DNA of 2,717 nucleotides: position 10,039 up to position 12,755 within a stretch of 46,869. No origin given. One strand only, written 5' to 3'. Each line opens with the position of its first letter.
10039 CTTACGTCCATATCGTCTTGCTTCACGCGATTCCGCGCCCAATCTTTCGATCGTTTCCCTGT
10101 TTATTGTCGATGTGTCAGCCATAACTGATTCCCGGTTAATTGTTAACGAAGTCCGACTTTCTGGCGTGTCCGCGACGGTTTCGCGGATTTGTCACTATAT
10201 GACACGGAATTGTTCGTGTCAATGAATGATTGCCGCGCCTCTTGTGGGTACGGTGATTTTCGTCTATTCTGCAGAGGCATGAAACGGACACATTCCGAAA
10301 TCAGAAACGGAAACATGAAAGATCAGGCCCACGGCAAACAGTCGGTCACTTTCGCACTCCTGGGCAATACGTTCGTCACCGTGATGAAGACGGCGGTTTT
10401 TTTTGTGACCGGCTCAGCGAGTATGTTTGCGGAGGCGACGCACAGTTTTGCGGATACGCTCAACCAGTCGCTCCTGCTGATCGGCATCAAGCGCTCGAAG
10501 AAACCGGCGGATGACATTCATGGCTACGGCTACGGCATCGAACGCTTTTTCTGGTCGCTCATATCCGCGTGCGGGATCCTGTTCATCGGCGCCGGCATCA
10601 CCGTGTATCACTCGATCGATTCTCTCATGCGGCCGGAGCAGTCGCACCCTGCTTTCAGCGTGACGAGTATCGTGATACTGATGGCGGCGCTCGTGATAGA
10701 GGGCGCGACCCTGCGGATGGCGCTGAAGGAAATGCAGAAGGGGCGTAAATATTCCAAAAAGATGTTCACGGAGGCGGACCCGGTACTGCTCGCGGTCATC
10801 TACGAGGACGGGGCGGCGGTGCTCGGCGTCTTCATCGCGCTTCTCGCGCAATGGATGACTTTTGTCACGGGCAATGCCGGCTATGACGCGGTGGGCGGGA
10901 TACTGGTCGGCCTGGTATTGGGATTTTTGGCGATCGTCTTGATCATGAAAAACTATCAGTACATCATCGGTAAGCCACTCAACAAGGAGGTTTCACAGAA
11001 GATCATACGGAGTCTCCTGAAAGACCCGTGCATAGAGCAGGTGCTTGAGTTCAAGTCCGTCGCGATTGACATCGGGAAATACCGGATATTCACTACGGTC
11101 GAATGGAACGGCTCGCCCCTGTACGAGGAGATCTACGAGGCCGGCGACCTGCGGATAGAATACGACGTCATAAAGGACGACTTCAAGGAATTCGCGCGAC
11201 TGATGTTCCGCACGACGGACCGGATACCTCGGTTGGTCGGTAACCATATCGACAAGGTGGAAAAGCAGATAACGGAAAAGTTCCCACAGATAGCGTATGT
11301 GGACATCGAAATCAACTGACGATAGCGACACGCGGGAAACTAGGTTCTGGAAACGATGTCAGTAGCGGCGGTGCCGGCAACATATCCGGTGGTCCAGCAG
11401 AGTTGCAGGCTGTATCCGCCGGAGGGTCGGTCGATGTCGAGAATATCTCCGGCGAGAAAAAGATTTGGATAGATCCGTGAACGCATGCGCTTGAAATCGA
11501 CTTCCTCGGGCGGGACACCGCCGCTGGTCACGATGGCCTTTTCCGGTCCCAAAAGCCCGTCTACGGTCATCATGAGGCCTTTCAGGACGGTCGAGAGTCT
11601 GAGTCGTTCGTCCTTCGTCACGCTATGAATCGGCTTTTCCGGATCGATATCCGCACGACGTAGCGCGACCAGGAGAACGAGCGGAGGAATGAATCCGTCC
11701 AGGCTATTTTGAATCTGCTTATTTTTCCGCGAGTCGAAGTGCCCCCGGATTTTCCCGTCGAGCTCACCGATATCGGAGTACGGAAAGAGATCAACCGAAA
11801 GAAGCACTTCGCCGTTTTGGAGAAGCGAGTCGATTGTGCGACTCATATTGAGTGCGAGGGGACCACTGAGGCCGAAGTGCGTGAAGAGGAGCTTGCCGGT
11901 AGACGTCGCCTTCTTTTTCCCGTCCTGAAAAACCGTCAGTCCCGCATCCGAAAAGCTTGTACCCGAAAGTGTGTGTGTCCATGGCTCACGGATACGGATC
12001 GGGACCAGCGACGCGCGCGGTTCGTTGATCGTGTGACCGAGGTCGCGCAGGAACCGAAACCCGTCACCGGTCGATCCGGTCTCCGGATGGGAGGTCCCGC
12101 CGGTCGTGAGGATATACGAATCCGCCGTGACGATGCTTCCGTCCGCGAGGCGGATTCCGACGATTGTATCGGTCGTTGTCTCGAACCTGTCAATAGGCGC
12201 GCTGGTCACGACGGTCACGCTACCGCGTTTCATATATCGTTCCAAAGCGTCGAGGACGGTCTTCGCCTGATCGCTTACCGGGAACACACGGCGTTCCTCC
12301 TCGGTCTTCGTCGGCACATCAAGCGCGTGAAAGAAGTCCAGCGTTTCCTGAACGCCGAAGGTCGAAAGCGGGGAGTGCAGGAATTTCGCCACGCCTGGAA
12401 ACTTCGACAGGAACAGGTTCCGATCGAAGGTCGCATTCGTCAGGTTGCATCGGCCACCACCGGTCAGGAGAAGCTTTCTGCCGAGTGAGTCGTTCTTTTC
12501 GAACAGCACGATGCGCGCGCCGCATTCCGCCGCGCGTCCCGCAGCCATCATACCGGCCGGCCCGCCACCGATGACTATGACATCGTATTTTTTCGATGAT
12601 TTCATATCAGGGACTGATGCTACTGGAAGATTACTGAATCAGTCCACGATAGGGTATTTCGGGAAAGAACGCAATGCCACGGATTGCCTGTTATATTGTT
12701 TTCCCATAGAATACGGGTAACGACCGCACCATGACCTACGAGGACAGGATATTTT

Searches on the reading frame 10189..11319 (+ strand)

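Call 46: search_protein_families(library=pfam, proteins=[window:10189-11319:+], max_evalue=0.00001)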
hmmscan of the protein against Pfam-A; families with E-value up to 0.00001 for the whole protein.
window:10189-11319:+ (376 aa): 1 family
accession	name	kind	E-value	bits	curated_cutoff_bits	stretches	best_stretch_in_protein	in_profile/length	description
PF01545.26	Cation_efflux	-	9e-32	110.9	26.6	1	54-259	2-197/198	Cation efflux family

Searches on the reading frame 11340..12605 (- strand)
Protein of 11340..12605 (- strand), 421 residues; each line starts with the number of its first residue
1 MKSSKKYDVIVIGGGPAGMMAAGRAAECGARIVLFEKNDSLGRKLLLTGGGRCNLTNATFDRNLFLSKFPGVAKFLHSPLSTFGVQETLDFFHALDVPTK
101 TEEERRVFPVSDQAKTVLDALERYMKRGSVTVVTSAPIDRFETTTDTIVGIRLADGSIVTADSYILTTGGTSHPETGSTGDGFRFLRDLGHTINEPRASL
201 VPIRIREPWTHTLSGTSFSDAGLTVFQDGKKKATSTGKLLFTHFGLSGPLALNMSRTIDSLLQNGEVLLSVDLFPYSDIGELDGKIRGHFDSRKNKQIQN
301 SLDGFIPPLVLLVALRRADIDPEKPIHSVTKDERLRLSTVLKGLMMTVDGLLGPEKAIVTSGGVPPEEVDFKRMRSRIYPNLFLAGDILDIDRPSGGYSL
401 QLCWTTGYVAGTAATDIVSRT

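Call 46: search_protein_families(library=pfam, proteins=[window:11340-12605:-], max_evalue=0.00001)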
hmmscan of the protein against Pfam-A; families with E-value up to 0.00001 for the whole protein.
window:11340-12605:- (421 aa): 7 families
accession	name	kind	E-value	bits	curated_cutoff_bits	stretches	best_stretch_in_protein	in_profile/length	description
PF03486.20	HI0933_like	-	3.3e-76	256.4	50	1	8-412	2-243/244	HI0933-like protein Rossmann domain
PF22780.1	HI0933_like_1st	-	8.4e-33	114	27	1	197-359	1-165/165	HI0933-like protein barrel and H2TH domain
PF00890.30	FAD_binding_2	-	2.2e-10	40.8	20.4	1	8-173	1-206/414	FAD binding domain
PF01134.28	GIDA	-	2.9e-10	40.2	22.1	0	8-40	1-34/391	Glucose inhibited division protein A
PF12831.13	FAD_oxidored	-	6.7e-10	39.3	27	1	8-160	1-136/416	FAD dependent oxidoreductase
PF07992.20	Pyr_redox_2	-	3.1e-09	37.1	26.1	1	7-172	1-111/291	Pyridine nucleotide-disulphide oxidoreductase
PF01266.30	DAO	-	4.6e-07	30.1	27.9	0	8-42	1-35/353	FAD dependent oxidoreductase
